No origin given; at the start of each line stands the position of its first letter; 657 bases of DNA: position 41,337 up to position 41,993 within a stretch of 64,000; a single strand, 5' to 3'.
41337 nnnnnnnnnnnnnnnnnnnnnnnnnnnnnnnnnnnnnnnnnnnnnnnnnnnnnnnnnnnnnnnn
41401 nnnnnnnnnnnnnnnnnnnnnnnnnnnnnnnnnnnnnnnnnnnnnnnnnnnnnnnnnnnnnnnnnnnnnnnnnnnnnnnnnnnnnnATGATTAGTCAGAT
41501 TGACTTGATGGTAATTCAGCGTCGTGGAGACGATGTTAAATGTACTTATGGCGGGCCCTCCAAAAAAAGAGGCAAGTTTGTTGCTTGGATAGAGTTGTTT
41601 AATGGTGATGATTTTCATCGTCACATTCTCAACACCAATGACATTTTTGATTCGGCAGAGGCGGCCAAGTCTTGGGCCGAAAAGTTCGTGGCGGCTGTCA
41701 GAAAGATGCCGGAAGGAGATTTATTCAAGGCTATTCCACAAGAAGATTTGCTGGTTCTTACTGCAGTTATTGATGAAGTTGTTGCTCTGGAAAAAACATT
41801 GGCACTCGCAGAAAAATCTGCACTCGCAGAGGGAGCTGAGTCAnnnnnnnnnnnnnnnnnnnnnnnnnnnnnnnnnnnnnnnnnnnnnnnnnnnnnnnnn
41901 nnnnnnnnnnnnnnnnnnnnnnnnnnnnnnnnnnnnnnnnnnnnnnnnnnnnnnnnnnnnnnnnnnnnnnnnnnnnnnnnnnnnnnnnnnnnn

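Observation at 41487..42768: Tandemly duplicated two-gene cassette of unknown function interrupting the rpsL-rpsG-fusA (str) operon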

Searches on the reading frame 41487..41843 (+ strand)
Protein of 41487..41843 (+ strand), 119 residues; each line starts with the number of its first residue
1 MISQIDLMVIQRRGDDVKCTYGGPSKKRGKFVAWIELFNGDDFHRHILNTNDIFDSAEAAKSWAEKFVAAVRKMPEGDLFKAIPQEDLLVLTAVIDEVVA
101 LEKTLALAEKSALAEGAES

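Call 5: search_protein_families(library=pfam, proteins=[window:41487-41843:+], max_evalue=10)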
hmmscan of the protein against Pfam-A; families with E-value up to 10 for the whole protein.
window:41487-41843:+ (119 aa): 1 family
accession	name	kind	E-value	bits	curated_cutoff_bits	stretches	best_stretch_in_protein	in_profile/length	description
PF07285.16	DUF1444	-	0.02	14.9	23.8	1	46-97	171-219/264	Protein of unknown function (DUF1444)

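Call 6: search_protein_families(library=phrogs, proteins=[window:41487-41843:+], max_evalue=10)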
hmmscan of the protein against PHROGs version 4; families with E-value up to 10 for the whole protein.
window:41487-41843:+ (119 aa): 1 family
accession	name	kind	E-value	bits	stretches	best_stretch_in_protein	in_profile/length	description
phrog_7151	-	DNA, RNA and nucleotide metabolism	0.24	13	1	60-105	16-56/94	RpbA RNA polymerase binding protein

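Call 10: find_homologous_proteins(query=window:41487-41843:+, max_evalue=0.01)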
Query window:41487-41843:+ (119 aa): 1 proteins with E <= 0.01 among 252 candidates.
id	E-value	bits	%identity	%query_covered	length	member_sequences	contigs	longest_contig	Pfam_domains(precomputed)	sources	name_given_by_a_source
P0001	5.6e-71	253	100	100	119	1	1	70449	-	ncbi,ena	-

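Call 14: find_encoding_contigs(protein=P0001, flank=3000, max_places=4)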
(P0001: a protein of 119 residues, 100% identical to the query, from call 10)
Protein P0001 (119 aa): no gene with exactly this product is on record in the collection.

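Call 26: search_protein_families(library=pfam, alignment_id=A5, max_evalue=0.01)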
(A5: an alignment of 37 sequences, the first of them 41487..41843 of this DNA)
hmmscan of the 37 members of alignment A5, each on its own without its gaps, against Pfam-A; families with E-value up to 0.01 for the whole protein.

A. member 1, window:41487-41843:+ (119 aa): 0 families

B. families by the number of members that match (of 37 scanned): 0 families

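Call 27: search_protein_families(library=phrogs, alignment_id=A5, max_evalue=0.01)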
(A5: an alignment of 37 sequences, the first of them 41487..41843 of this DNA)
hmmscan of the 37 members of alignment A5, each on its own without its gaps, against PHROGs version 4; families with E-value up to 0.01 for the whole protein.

A. member 1, window:41487-41843:+ (119 aa): 0 families

B. families by the number of members that match (of 37 scanned): 3 families
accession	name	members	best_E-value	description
phrog_18256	-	1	5.3e-18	-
phrog_5731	-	1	0.0067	-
phrog_6142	-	1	0.0091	baseplate assembly protein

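Call 28: search_solved_structures(query=A5, max_evalue=1)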
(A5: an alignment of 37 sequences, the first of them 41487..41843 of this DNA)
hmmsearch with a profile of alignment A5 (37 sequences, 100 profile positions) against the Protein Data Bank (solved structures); distinct sequences matched with E-value up to 1: 3.
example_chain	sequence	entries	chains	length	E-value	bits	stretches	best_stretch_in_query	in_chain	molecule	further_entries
2z8u_A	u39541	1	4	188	0.024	17.5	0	10-76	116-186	TATA-box-binding protein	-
6dmp_B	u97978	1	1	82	0.13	15.1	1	56-80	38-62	Designed orthogonal protein DHD13_XAAA_B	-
28jw_G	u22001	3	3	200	0.7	12.8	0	61-89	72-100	Large ribosomal subunit protein bL9c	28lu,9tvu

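Call 30: find_homologous_proteins(query=A5, max_evalue=0.001)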
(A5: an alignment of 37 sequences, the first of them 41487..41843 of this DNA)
Query A5 (37 sequences) (119 aa, profile of the alignment): 46 proteins with E <= 0.001 among 2038 candidates.
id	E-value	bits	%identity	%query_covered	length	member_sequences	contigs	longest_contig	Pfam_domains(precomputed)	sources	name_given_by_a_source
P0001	6.6e-31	124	100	100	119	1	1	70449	-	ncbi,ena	-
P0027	6.3e-30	121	38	61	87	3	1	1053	-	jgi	jgi:hypothetical protein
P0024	3.1e-29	118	36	59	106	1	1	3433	-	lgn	-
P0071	2.4e-28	115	28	80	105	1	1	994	-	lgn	-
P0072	5.1e-28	114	31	81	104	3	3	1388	-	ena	-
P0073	1.2e-27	113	28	80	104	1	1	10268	-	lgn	-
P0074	1.2e-27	113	35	60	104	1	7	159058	-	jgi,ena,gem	jgi:uncharacterized protein YjaZ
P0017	2.9e-27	112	33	63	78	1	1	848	-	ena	-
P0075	3.4e-27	112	27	61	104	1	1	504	-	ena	-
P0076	3.6e-27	112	35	60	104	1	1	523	-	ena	-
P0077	4.0e-27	112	36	61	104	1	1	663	-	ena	-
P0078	6.2e-27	111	34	61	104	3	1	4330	-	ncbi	-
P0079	1.7e-26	109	28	90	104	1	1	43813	-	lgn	-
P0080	3.5e-26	109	32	55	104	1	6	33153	-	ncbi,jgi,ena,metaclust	metaclust:\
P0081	3.5e-26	108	29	61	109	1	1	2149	-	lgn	-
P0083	6.2e-26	108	32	55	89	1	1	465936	-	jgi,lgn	jgi:hypothetical protein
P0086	1.2e-24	104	33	61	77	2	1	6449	-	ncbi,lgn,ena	-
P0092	1.2e-23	100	31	60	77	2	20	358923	-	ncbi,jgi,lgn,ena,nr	ncbi:hypothetical protein HOD96_00240 [Candidatus Falkowbacteria bacterium]|jgi:hypothetical protein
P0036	6.7e-20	88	30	67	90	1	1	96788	-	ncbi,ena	-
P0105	4.5e-18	82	38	67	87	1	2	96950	-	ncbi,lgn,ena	-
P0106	1.0e-14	72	33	72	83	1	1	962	-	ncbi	-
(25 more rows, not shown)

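Call 31: find_encoding_contigs(protein=P0092, flank=4000, max_places=3)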
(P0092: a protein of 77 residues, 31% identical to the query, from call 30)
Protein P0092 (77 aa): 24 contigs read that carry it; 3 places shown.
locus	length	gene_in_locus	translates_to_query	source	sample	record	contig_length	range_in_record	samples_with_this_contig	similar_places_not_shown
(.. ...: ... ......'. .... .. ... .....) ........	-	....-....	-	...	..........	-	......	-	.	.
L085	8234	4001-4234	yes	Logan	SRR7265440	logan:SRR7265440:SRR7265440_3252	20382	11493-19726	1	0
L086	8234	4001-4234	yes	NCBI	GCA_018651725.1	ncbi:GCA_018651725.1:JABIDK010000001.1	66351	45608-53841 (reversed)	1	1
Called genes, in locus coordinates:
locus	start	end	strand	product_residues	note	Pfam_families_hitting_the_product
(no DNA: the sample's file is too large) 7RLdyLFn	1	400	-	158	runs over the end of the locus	PF00293:NUDIX (weak)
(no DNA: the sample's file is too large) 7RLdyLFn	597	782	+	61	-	-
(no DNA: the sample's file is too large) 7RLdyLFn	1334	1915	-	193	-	PF06821:Ser_hydrolase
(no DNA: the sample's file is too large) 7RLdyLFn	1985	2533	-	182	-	-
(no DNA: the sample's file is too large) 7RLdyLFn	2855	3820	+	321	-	PF02899:Phage_int_SAM_1 (weak), PF13495:Phage_int_SAM_4, PF00589:Phage_integrase, PF22823:MrpR_C_cat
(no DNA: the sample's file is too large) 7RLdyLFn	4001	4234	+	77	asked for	-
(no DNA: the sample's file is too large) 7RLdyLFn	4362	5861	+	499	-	PF01743:PolyA_pol, PF12627:PolyA_pol_RNAbd, PF13735:tRNA_NucTran2_2 (faint), PF01966:HD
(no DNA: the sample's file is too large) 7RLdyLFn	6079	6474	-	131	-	-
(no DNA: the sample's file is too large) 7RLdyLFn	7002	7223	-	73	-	-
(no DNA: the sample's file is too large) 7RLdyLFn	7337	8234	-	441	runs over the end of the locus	PF01476:LysM, PF23446:LysM1_NFP_LYK (faint), PF23473:LysM3_LYK4_5 (faint), PF01476:LysM, PF01551:Peptidase_M23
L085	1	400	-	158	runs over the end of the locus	PF00293:NUDIX (weak)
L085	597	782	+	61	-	-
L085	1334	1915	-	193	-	PF06821:Ser_hydrolase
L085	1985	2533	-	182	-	-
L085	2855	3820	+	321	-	PF02899:Phage_int_SAM_1 (weak), PF13495:Phage_int_SAM_4, PF00589:Phage_integrase, PF22823:MrpR_C_cat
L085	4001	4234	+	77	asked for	-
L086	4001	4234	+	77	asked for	-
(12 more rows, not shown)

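Call 32: find_encoding_contigs(protein=P0074, flank=4000, max_places=3)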
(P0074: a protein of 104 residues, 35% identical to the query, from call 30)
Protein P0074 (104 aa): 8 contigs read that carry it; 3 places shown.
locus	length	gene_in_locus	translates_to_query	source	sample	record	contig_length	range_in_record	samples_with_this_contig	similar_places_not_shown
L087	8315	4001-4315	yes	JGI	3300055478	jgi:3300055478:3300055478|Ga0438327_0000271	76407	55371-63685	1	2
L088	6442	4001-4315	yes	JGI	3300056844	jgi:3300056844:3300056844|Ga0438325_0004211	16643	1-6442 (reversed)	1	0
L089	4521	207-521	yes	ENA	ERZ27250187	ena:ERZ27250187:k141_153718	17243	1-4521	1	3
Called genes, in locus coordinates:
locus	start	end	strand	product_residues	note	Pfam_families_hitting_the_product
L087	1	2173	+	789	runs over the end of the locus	PF11369:DUF3160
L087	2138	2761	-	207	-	PF02899:Phage_int_SAM_1 (weak), PF13495:Phage_int_SAM_4, PF00589:Phage_integrase, PF22823:MrpR_C_cat (weak)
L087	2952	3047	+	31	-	-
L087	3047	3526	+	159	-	-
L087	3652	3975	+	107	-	-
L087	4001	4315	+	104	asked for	-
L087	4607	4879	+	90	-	-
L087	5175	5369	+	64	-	-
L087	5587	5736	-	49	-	-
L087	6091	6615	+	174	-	PF00466:Ribosomal_L10, PF27436:RL10_C (weak)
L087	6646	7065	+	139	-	PF16320:Ribosomal_L12_N, PF00542:Ribosomal_L12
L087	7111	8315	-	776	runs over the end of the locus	-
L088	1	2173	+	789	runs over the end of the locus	PF11369:DUF3160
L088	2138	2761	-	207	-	PF02899:Phage_int_SAM_1 (weak), PF13495:Phage_int_SAM_4, PF00589:Phage_integrase, PF22823:MrpR_C_cat (weak)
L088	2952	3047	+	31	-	-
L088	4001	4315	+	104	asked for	-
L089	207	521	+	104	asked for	-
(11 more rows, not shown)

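Call 44: predict_structure(alignment_id=A5)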
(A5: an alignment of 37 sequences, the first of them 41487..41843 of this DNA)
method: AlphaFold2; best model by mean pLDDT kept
length: 119 residues; sequences in the alignment: 37
mean_pLDDT: 94.2   pTM: 0.69
mean pLDDT of the five models: 94.2, 92.5, 92.0, 91.8, 91.7
residues with pLDDT >= 90: 102; 70-90: 16; 50-70: 1; < 50: 0
segments of 3 or more residues with pLDDT < 50: none
pLDDT, mean of each block of 10 residues (from residue 1): 92 97 97 98 97 98 98 85 87 92 96 92
secondary structure, 60 per line:
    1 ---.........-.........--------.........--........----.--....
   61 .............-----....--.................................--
elements in order: H4-12 E17-22 E31-39 E42-49 H57-73 H79-82 H85-117

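Call 47: fold_search(model_id=the predicted structure, library=pdb)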
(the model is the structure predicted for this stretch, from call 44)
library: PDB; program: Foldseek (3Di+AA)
matches with E <= 10: 302; with E <= 0.001: 0
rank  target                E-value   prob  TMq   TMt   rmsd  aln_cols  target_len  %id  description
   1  1qu6_MODEL_1_A        1.6e-01  0.47  0.30  0.22   7.8        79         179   14  STRUCTURE OF THE DOUBLE-STRANDED RNA-BINDING DOMAIN OF THE PROTEIN KINASE PKR REVEALS THE MOLECULAR BASIS OF I (released 1999-12-23)
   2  8dfv_K                2.6e-01  0.28  0.28  0.16   7.3        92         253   12  Structural Basis of MicroRNA Biogenesis by Dicer-1 and Its Partner Protein Loqs-PB - complex IIa (released 2022-11-16)
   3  1whq_MODEL_1_A        3.2e-01  0.12  0.21  0.23  10.2        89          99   13  Solution structure of the N-terminal dsRBD from hypothetical protein BAB28848 (released 2004-11-28)
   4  2lrs_MODEL_1_A        4.2e-01  0.35  0.28  0.41   5.7        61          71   16  The second dsRBD domain from A. thaliana DICER-LIKE 1 (released 2013-01-23)
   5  8gi0_A                4.2e-01  0.10  0.18  0.08  12.3        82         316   15  Structure of Trypanosoma docking complex (released 2024-03-27)
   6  8dga_K                5.4e-01  0.20  0.27  0.20   7.6        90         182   10  Structural Basis of MicroRNA Biogenesis by Dicer-1 and Its Partner Protein Loqs-PB - complex IV (released 2022-11-16)
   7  1v89_MODEL_1_A        5.8e-01  0.11  0.22  0.22   7.8        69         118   22  Solution Structure of the Pleckstrin Homology Domain of Human KIAA0053 Protein (released 2004-06-29)
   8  9hcg_c                6.2e-01  0.09  0.22  0.13   9.6        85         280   10  Mouse mitoribosome large subunit assembly intermediate bound to NSUN4, METRF4, MRM2, GTPBP7 and MALSU1-L0R8F8-mt-ACP c (released 2025-06-18)
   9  5njt_x                8.0e-01  0.11  0.23  0.25  10.3        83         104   13  Structure of the Bacillus subtilis hibernating 100S ribosome reveals the basis for 70S dimerization. (released 2017-06-14)
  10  1o0w_A                8.5e-01  0.13  0.24  0.15   6.8        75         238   12  Crystal structure of Ribonuclease III (TM1102) from Thermotoga maritima at 2.0 A resolution (released 2002-11-13)
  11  2gia_G                9.7e-01  0.10  0.22  0.18  10.1        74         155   11  Crystal structures of trypanosoma bruciei MRP1/MRP2 (released 2006-09-05)
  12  7u65_G                1.0e+00  0.12  0.27  0.34   8.4        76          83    6  Structure of E. coli dGTPase bound to T7 bacteriophage protein Gp1.2 (released 2022-08-31)
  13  1yyo_B                1.0e+00  0.09  0.21  0.13   8.0        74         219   16  Crystal structure of RNase III mutant E110K from Aquifex aeolicus complexed with double-stranded RNA at 2.9-Angstrom R (released 2005-11-22)
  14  9hcd_c                1.0e+00  0.08  0.20  0.12   9.8        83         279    8  Mouse mitoribosome large subunit assembly intermediate (with uL16m) bound to MRM3-dimer, DDX28 and the MALSU-L0R8F8-mt (released 2025-06-11)
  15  9kbz_A                1.1e+00  0.12  0.27  0.04   9.5        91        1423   15  Cryo-EM structure of DCL4-DRB4CTD-dsRNA complex (released 2026-02-18)
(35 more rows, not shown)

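Call 51: search_protein_families(library=ncbifam, alignment_id=A5, max_evalue=0.01)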
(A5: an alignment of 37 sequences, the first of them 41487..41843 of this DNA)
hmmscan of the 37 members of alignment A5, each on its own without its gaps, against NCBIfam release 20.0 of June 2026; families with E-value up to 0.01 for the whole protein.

A. member 1, window:41487-41843:+ (119 aa): 1 family
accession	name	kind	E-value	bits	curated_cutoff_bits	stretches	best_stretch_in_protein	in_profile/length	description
NF010189.0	PRK13668.1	equivalog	0.0046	16.6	221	1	46-97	171-219/267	hypothetical protein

B. families by the number of members that match (of 37 scanned): 4 families
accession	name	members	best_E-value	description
TIGR00332.1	neela_ferrous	1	0.0037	desulfoferrodoxin ferrous iron-binding domain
NF010189.0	PRK13668.1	1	0.0046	hypothetical protein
NF010666.0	PRK14063.1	1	0.005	exodeoxyribonuclease VII small subunit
NF008037.0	PRK10769.1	1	0.007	type 3 dihydrofolate reductase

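Call 52: search_protein_families(library=padloc, alignment_id=A5, max_evalue=0.01)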
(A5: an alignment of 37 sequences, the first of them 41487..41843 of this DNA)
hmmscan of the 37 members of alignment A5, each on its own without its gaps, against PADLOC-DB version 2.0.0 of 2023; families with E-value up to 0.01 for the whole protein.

A. member 1, window:41487-41843:+ (119 aa): 0 families

B. families by the number of members that match (of 37 scanned): 0 families

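Call 57: find_encoding_contigs(protein=P0083, flank=4000, max_places=2)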
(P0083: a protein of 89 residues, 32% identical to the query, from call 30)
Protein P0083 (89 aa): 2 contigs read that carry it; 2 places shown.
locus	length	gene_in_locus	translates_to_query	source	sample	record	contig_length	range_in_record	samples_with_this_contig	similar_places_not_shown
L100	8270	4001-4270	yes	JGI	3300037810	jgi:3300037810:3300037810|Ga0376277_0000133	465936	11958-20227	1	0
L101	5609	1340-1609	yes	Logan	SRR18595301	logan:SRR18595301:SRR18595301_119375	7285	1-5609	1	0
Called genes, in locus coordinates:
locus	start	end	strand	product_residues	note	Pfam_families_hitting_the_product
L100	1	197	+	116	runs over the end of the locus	PF01196:Ribosomal_L17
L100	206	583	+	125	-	PF00572:Ribosomal_L13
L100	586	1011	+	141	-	PF00380:Ribosomal_S9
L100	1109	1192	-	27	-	-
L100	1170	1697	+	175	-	-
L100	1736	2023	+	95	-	-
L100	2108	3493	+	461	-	PF00133:tRNA-synt_1 (faint), PF01406:tRNA-synt_1e, PF09334:tRNA-synt_1g (weak), PF23493:CysS_C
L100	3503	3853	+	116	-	-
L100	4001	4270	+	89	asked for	-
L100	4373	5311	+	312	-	PF01207:Dus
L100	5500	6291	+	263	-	-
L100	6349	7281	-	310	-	PF01544:CorA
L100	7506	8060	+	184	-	-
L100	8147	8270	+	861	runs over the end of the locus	PF26449:DUF8128, PF10412:TrwB_AAD_bind (weak), PF12696:TraG-D_C (faint)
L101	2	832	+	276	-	?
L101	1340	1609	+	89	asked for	-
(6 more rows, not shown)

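Call 59: find_encoding_contigs(protein=P0105, flank=4000, max_places=2)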
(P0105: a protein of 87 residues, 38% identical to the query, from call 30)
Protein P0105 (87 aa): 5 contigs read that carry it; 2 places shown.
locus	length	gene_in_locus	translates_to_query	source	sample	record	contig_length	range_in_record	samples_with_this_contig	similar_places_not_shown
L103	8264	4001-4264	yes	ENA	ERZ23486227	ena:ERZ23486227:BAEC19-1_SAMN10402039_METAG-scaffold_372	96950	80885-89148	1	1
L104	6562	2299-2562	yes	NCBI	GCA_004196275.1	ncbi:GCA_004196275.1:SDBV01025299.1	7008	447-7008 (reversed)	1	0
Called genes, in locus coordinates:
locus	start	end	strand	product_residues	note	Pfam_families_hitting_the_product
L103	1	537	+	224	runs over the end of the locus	PF08241:Methyltransf_11, PF13649:Methyltransf_25 (faint)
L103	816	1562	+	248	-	PF01541:GIY-YIG, PF07460:NUMOD3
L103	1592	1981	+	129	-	PF07883:Cupin_2 (weak)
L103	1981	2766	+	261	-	-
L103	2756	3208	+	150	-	-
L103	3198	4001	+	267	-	-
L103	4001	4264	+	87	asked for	-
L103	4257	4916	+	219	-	PF05050:Methyltransf_21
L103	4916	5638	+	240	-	PF13186:SPASM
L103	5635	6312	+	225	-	PF03567:Sulfotransfer_2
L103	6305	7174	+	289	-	-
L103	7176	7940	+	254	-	PF01370:Epimerase (weak), PF04321:RmlD_sub_bind (weak)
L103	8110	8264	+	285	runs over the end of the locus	PF04055:Radical_SAM (weak)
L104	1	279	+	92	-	?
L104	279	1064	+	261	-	-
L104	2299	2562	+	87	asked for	-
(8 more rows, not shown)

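Call 64: fold_search(model_id=the predicted structure, library=viral)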
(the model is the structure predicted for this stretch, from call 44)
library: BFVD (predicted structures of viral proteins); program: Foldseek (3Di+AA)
matches with E <= 10: 783; with E <= 0.001: 0
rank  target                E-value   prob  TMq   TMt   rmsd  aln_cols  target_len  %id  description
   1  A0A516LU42            5.2e-02  0.82  0.37  0.39  10.3       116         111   16  (no name in the UniProt tables at hand)
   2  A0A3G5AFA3            5.2e-02  0.75  0.32  0.29   9.8       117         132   13  Uncharacterized protein [Solivirus sp.]
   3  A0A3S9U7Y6            5.9e-02  0.57  0.28  0.37   5.8        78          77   12  Uncharacterized protein [Pantoea phage vB_PagS_AAS23]
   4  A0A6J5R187            6.3e-02  1.00  0.37  0.49   2.9        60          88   25  Uncharacterized protein [uncultured Caudovirales phage]
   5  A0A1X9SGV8            8.2e-02  0.87  0.34  0.49   5.4        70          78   18  (no name in the UniProt tables at hand)
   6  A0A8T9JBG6            1.3e-01  0.47  0.28  0.07  10.9       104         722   12  (no name in the UniProt tables at hand)
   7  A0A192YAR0            1.5e-01  0.63  0.33  0.43   9.3        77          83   12  Uncharacterized protein [Escherichia phage vB_EcoS_NBD2]
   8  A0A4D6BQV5            1.5e-01  0.28  0.25  0.11  10.9       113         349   12  (no name in the UniProt tables at hand)
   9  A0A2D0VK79            1.6e-01  0.41  0.29  0.36   7.1        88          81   16  Uncharacterized protein [Proteus phage PM 116]
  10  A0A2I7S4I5            1.7e-01  0.51  0.28  0.30   8.1        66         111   12  (no name in the UniProt tables at hand)
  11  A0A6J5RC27            1.7e-01  0.35  0.24  0.21   7.9        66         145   12  Uncharacterized protein [uncultured Caudovirales phage]
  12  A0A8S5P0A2            1.8e-01  0.18  0.24  0.09  14.4       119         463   18  Uncharacterized protein [Myoviridae sp. ctLnO19]
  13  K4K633                1.9e-01  0.54  0.27  0.30   4.4        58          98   19  Uncharacterized protein [Caulobacter phage CcrColossus]
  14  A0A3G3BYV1            1.9e-01  0.30  0.26  0.35   7.7        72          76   18  Uncharacterized protein [Shigella phage phi2457T]
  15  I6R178                2.2e-01  0.97  0.42  0.71   4.1        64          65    9  Uncharacterized protein [Nonlabens phage P12024L]
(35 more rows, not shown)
